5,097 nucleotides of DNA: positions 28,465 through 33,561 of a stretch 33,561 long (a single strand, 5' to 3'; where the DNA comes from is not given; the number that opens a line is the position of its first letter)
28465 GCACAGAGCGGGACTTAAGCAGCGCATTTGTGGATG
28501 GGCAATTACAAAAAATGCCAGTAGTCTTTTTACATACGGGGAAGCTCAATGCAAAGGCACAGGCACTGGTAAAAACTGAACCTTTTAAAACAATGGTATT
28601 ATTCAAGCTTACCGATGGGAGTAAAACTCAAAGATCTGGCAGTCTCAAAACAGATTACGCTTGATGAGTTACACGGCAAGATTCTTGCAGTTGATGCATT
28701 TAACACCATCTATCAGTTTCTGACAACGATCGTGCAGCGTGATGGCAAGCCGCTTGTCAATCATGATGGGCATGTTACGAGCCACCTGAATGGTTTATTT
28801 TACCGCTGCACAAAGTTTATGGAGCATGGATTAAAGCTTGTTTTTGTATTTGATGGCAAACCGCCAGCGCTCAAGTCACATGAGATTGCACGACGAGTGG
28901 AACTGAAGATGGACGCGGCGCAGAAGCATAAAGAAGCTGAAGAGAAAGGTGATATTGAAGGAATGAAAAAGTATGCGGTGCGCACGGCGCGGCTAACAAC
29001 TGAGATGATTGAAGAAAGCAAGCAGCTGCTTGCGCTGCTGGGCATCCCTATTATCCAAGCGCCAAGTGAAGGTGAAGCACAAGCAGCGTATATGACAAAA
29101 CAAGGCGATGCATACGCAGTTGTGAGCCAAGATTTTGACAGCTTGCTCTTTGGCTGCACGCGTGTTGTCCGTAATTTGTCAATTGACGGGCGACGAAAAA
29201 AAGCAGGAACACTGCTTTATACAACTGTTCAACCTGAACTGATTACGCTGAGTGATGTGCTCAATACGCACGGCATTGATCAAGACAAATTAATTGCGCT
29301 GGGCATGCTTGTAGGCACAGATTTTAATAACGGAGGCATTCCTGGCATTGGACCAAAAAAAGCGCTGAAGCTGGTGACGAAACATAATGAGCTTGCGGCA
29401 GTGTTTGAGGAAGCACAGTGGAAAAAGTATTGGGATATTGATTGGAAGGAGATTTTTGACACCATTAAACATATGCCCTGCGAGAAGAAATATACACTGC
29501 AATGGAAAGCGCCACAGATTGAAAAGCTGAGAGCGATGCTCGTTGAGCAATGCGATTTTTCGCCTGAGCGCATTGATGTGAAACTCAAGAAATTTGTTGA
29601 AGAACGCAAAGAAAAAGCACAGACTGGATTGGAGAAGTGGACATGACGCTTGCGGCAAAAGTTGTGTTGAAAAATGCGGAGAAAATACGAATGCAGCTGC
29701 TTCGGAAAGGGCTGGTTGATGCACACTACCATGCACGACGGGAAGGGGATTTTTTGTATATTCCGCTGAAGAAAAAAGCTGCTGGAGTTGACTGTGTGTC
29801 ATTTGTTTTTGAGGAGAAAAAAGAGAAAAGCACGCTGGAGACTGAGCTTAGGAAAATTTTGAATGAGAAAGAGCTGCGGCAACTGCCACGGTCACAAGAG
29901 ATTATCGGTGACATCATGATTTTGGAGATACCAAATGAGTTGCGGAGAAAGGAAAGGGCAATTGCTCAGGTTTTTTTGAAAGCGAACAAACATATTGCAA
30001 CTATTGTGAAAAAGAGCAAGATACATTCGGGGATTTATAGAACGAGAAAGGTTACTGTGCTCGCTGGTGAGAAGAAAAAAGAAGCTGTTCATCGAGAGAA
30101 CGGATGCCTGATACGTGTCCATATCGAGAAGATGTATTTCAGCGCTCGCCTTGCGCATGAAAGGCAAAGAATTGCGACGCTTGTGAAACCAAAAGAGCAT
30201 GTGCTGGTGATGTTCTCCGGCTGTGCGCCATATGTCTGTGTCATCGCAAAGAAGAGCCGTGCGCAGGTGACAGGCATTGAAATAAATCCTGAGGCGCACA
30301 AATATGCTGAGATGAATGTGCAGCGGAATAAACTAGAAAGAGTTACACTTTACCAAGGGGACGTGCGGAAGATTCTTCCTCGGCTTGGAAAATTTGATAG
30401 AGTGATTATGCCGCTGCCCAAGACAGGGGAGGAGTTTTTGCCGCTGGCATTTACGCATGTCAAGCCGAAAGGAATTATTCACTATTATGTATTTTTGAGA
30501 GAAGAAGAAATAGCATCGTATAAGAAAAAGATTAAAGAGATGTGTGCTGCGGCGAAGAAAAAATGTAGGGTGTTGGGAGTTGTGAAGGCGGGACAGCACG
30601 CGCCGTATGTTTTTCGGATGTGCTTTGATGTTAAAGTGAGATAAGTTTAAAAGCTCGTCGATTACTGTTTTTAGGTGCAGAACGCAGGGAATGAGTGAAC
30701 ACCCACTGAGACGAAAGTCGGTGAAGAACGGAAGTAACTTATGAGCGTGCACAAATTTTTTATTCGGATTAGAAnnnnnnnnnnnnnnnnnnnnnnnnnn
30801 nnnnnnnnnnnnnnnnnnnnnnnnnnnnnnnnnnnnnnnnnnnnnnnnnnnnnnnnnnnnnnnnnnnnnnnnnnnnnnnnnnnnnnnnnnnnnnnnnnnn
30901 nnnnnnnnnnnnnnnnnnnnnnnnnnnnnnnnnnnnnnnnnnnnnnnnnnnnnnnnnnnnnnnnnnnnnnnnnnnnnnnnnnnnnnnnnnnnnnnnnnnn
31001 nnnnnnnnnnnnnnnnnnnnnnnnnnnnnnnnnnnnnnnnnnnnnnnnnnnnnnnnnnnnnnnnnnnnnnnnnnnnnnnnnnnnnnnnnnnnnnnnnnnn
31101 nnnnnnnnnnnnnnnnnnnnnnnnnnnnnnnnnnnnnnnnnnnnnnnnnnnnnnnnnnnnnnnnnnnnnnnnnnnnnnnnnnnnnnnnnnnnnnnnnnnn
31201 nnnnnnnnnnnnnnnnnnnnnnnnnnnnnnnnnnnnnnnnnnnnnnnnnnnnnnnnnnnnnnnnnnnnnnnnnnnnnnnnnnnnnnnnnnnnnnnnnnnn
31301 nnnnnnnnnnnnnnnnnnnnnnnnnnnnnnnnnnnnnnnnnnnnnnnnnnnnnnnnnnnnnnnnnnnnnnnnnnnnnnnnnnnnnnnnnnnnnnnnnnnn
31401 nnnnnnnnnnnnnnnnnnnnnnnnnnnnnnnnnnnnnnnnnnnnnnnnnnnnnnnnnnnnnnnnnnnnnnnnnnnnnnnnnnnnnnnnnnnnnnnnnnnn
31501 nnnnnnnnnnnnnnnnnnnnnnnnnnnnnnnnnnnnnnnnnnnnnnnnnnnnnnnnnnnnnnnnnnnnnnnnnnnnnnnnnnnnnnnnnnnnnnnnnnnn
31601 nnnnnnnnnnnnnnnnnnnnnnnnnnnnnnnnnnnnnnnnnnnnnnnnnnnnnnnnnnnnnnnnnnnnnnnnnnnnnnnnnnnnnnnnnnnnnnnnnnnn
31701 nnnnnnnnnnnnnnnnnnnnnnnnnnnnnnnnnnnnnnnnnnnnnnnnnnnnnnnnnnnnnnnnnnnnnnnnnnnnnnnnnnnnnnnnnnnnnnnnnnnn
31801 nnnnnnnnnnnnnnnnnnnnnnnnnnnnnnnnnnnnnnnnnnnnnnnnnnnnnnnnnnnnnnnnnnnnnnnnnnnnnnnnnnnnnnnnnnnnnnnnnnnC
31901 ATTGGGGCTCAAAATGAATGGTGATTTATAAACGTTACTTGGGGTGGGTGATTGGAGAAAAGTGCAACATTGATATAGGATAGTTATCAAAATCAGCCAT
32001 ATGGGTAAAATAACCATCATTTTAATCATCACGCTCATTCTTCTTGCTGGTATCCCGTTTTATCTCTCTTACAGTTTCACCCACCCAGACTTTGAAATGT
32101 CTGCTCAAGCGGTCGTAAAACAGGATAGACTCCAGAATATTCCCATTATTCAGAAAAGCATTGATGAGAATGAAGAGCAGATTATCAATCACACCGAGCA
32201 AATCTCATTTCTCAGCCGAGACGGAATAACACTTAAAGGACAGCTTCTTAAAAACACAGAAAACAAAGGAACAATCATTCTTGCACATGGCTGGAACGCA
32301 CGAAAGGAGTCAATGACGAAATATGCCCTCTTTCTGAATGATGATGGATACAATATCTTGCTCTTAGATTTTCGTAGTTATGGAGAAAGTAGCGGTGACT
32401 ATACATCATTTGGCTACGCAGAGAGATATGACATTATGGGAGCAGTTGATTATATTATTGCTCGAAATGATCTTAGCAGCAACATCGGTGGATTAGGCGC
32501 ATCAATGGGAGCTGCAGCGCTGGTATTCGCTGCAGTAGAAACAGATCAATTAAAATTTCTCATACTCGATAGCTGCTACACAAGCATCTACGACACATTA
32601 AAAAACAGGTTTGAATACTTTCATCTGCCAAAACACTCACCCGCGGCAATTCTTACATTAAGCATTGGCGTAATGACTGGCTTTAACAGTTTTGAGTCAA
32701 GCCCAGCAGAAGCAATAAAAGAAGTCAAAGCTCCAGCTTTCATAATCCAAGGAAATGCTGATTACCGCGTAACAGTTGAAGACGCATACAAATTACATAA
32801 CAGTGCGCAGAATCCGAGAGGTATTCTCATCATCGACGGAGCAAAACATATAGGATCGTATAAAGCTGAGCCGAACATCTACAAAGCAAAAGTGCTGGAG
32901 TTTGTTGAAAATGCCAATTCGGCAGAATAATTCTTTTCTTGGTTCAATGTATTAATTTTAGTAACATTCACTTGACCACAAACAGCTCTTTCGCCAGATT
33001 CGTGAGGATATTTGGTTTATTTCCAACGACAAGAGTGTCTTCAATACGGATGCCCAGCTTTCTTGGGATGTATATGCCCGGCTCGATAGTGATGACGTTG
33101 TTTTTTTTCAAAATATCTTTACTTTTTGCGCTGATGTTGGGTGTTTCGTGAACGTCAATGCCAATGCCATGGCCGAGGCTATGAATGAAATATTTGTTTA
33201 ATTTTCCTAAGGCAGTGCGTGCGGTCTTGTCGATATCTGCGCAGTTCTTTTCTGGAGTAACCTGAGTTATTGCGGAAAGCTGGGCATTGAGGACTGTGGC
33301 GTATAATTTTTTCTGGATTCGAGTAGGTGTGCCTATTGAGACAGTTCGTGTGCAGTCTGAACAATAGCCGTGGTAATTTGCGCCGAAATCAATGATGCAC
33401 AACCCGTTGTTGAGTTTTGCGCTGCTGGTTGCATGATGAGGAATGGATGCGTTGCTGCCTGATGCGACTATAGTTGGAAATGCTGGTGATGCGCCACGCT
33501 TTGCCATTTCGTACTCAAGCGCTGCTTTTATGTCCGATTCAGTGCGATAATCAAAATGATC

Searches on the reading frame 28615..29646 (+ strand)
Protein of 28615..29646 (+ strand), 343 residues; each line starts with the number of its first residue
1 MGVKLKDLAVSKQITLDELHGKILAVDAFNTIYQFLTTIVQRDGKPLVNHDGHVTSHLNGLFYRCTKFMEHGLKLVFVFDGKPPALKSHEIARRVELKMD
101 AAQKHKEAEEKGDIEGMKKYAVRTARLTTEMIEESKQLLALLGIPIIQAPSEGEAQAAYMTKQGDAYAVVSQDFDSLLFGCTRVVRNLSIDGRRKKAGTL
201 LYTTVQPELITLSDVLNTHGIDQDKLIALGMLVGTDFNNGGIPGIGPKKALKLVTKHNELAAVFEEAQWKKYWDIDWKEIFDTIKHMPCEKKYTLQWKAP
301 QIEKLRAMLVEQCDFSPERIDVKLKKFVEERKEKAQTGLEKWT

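Call 41: search_protein_families(library=pfam, proteins=[window:28615-29646:+])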
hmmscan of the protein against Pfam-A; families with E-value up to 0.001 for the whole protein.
window:28615-29646:+ (343 aa): 3 families
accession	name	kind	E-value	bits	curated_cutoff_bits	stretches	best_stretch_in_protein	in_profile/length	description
PF00867.23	XPG_I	-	1.9e-28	99.1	24.9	1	143-236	1-89/89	XPG I-region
PF00752.23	XPG_N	-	1.8e-17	64.1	22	1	7-98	12-98/101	XPG N-terminal domain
PF01367.25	5_3_exonuc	-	5.1e-05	24.1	40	1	225-268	5-49/97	5'-3' exonuclease, C-terminal SAM fold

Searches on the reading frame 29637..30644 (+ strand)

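Call 41: search_protein_families(library=pfam, proteins=[window:29637-30644:+])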
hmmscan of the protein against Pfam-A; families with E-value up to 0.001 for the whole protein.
window:29637-30644:+ (335 aa): 7 families
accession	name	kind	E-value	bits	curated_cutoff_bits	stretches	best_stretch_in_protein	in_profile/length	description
PF02475.24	TRM5-TYW2_MTfase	-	6e-44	150.3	28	1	151-312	2-163/164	TRM5/TYW2 methyltransferase domain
PF25133.1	TYW2_N_2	-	8.9e-21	74.3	27.7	1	68-146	2-78/79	TYW2 N-terminal domain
PF18093.7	Trm5_N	-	4.4e-11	42.8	22.7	1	8-50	3-45/47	tRNA methyltransferase 5 N-terminal domain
PF13847.12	Methyltransf_31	-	5.1e-08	33.2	27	1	194-259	12-81/145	Methyltransferase domain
PF13649.12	Methyltransf_25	-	3.4e-07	31.3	27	1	195-279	7-97/97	Methyltransferase domain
PF08241.18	Methyltransf_11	-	2.2e-05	25.5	21.2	1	200-258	11-66/95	Methyltransferase domain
PF01189.24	Methyltr_RsmB-F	-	0.00026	21.1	27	0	203-266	29-93/199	16S rRNA methyltransferase RsmB/F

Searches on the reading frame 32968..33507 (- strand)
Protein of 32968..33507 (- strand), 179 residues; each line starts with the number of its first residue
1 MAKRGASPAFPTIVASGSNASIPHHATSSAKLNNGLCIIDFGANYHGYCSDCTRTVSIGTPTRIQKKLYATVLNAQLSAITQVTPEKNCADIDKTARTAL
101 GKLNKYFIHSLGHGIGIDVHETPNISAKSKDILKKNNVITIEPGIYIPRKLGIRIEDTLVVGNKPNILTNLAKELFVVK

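Call 41: search_protein_families(library=pfam, proteins=[window:32968-33507:-])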
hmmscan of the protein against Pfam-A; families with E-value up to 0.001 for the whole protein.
window:32968-33507:- (179 aa): 1 family
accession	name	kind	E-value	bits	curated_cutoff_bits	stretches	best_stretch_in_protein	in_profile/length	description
PF00557.29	Peptidase_M24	-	9.3e-55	186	23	1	5-161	44-206/208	Metallopeptidase family M24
